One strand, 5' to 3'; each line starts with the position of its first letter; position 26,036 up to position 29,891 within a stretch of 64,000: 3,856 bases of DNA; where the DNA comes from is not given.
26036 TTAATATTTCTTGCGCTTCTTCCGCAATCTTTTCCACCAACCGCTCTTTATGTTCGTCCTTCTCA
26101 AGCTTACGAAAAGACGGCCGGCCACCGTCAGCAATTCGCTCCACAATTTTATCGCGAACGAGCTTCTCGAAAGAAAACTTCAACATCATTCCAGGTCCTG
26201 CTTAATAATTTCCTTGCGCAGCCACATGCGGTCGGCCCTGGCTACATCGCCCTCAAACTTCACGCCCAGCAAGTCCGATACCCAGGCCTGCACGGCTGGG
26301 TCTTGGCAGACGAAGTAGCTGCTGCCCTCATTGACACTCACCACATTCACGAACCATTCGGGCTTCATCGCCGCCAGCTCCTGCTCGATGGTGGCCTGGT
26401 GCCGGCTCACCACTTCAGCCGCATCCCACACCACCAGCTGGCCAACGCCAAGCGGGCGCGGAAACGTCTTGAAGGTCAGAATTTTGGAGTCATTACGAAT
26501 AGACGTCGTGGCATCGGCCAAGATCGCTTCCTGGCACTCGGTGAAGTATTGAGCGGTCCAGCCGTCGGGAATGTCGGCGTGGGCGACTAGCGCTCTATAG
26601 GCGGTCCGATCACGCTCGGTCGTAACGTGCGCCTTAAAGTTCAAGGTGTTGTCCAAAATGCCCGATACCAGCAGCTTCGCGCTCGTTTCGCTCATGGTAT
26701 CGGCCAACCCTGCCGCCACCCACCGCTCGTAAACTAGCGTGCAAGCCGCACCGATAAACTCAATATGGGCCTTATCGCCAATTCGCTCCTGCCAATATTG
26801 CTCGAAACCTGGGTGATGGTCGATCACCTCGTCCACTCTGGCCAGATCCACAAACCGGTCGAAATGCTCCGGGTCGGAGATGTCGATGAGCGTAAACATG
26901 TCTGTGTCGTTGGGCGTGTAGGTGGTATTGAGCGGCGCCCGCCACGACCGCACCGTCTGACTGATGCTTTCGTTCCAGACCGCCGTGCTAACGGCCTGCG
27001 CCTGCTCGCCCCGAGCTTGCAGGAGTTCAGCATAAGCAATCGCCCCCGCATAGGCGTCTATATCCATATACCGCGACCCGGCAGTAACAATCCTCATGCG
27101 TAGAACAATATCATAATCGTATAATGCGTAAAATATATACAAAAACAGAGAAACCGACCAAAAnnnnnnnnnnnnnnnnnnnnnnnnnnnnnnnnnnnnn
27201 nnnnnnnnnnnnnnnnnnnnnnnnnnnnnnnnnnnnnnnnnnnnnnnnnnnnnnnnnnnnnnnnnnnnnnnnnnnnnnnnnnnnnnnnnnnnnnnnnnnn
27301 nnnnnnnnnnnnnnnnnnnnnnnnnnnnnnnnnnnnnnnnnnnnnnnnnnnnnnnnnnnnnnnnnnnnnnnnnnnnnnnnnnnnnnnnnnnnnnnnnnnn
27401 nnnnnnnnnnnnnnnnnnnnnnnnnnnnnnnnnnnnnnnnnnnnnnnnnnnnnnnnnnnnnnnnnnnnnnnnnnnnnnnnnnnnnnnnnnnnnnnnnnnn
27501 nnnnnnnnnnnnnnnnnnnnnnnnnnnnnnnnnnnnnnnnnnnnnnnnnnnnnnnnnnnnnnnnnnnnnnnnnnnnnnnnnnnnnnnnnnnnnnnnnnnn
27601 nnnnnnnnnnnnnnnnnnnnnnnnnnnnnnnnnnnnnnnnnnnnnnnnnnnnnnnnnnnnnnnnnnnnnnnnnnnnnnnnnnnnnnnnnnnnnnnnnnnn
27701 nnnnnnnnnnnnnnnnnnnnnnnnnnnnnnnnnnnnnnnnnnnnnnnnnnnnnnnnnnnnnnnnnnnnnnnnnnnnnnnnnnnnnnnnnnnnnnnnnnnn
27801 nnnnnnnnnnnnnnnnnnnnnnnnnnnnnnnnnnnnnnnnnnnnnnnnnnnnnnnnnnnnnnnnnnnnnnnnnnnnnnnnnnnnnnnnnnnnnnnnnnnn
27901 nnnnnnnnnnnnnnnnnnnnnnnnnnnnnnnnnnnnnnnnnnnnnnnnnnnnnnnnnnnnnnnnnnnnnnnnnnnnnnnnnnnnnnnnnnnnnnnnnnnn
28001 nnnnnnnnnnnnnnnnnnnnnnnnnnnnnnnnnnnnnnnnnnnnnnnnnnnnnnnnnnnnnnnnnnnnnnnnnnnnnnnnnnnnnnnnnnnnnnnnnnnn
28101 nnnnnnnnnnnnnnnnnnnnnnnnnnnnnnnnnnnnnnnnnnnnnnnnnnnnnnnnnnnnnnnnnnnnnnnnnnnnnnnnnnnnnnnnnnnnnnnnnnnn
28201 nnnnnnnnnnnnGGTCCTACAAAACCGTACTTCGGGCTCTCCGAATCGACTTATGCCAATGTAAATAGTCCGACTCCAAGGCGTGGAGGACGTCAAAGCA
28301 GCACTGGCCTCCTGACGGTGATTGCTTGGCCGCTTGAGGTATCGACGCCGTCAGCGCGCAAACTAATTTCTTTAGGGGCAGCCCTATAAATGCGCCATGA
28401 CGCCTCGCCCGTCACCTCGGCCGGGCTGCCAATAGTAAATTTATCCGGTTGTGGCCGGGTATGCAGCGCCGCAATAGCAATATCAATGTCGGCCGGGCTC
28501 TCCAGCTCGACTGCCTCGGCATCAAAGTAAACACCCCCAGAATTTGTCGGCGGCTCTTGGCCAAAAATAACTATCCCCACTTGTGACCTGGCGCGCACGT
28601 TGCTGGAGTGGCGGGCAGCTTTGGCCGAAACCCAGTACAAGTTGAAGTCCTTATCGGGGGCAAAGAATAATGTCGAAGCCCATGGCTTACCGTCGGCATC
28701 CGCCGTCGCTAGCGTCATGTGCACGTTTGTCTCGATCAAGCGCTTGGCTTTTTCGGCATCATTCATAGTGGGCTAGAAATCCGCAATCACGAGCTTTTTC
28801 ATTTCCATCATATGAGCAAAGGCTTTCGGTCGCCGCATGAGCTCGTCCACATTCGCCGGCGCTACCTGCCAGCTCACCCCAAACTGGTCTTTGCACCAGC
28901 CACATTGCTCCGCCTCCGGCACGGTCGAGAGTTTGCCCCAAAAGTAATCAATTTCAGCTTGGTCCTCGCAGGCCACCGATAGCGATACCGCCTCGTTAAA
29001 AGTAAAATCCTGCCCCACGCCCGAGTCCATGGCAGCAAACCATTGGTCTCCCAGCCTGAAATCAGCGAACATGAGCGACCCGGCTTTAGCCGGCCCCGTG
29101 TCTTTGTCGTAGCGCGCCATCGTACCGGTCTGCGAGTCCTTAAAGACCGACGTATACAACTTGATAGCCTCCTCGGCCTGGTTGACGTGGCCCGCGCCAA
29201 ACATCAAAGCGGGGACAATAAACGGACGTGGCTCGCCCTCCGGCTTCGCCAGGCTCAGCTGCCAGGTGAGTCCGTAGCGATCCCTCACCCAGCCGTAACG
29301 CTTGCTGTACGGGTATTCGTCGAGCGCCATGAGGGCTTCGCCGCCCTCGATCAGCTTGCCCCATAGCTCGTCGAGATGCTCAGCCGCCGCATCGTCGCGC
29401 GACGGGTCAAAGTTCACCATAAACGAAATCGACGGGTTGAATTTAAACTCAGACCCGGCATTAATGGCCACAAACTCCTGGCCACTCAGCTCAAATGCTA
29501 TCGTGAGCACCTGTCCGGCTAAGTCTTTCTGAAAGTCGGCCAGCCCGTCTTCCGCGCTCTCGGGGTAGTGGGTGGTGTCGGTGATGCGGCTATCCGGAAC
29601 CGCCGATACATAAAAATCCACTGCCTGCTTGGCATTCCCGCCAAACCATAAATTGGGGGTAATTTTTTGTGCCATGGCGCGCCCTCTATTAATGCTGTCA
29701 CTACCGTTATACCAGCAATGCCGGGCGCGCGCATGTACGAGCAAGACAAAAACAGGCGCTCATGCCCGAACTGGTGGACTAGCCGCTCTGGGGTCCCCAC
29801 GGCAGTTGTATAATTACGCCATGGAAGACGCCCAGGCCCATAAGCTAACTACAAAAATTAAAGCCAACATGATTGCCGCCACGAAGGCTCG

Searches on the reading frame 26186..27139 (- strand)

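Call 64: search_protein_families(library=pfam, proteins=[window:26186-27139:-], max_evalue=0.001)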
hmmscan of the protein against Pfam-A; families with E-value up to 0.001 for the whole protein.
window:26186-27139:- (317 aa): 1 family
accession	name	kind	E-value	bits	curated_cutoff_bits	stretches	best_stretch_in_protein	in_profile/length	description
PF01368.27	DHH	-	2.1e-07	31.7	28.1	1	17-161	2-125/125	DHH family, N-terminal domain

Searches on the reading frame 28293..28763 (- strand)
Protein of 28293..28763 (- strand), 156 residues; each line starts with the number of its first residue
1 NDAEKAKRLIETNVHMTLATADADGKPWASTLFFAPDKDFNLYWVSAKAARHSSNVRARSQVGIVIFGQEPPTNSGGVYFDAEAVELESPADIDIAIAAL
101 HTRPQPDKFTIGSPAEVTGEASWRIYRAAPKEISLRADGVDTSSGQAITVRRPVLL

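Call 64: search_protein_families(library=pfam, proteins=[window:28293-28763:-], max_evalue=0.001)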
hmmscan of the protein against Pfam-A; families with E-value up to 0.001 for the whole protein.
window:28293-28763:- (156 aa): 2 families
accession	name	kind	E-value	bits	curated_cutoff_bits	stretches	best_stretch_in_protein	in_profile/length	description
PF01243.27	PNPOx_N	-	1.5e-10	42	28.1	1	4-96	3-85/120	Pyridoxamine 5'-phosphate oxidase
PF12900.13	Pyridox_ox_2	-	0.00052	20.4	27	1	2-136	1-139/140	Pyridoxamine 5'-phosphate oxidase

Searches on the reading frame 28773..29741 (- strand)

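Call 64: search_protein_families(library=pfam, proteins=[window:28773-29741:-], max_evalue=0.001)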
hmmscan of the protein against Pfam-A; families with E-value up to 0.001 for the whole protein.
window:28773-29741:- (322 aa): 1 family
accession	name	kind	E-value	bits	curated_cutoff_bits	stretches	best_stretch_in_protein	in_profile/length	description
PF06983.19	3-dmu-9_3-mt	-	2.2e-71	238.2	24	2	175-293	3-115/116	3-demethylubiquinone-9 3-methyltransferase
